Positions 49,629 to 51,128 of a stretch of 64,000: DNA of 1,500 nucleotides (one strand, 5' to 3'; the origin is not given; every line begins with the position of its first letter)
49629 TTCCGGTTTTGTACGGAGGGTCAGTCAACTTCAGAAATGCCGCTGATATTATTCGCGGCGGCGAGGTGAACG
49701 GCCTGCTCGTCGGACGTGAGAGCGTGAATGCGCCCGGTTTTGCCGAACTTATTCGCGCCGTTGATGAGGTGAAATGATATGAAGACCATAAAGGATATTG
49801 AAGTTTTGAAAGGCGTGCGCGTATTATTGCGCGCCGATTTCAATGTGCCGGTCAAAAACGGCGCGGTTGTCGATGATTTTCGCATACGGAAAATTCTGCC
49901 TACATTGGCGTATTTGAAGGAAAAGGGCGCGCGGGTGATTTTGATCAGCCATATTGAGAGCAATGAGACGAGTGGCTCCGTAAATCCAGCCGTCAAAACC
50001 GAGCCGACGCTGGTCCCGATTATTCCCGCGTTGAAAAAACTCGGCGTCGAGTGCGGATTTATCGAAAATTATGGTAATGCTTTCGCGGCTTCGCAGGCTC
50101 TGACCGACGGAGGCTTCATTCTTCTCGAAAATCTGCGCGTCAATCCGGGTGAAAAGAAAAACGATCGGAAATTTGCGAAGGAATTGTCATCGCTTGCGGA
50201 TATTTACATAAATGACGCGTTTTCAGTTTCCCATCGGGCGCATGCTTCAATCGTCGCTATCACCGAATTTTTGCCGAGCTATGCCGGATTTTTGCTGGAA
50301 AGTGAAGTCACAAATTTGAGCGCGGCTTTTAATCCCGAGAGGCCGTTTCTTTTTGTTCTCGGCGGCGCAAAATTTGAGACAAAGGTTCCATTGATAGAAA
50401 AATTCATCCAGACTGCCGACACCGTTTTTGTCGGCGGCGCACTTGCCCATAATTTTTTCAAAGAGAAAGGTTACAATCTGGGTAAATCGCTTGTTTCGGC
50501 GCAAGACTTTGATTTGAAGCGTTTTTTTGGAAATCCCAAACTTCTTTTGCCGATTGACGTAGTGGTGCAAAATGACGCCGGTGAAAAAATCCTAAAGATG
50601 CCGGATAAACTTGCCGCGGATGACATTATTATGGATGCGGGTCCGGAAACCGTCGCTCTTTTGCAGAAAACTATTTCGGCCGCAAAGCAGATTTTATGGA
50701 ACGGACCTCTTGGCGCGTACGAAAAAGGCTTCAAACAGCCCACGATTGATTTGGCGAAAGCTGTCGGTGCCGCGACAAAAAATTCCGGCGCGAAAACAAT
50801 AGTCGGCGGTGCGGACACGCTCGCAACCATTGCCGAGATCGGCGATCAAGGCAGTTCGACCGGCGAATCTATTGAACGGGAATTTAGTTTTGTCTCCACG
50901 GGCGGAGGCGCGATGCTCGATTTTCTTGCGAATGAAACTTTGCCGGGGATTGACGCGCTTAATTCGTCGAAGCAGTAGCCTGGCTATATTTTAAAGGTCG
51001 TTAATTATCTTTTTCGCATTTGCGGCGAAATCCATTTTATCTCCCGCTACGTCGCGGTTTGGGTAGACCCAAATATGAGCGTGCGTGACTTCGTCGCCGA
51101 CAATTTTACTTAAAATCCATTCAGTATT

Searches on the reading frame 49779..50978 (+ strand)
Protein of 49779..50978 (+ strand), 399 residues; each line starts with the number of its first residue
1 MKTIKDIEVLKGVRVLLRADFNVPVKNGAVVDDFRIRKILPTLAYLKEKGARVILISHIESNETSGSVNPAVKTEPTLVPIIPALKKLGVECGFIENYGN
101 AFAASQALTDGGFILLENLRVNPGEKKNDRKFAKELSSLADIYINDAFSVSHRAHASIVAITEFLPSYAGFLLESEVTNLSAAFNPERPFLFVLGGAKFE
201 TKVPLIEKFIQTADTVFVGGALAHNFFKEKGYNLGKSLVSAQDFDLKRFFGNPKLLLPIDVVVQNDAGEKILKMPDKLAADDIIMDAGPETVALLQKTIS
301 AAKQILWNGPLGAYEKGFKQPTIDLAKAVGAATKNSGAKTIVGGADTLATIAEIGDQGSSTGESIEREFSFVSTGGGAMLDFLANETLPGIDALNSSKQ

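Call 6: search_protein_families(library=pfam, proteins=[window:49779-50978:+], max_evalue=0.01)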
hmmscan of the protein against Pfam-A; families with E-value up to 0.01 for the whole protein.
window:49779-50978:+ (399 aa): 1 family
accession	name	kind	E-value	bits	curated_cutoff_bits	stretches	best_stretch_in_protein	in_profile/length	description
PF00162.24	PGK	-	3.2e-104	349.4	27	1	4-384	1-377/379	Phosphoglycerate kinase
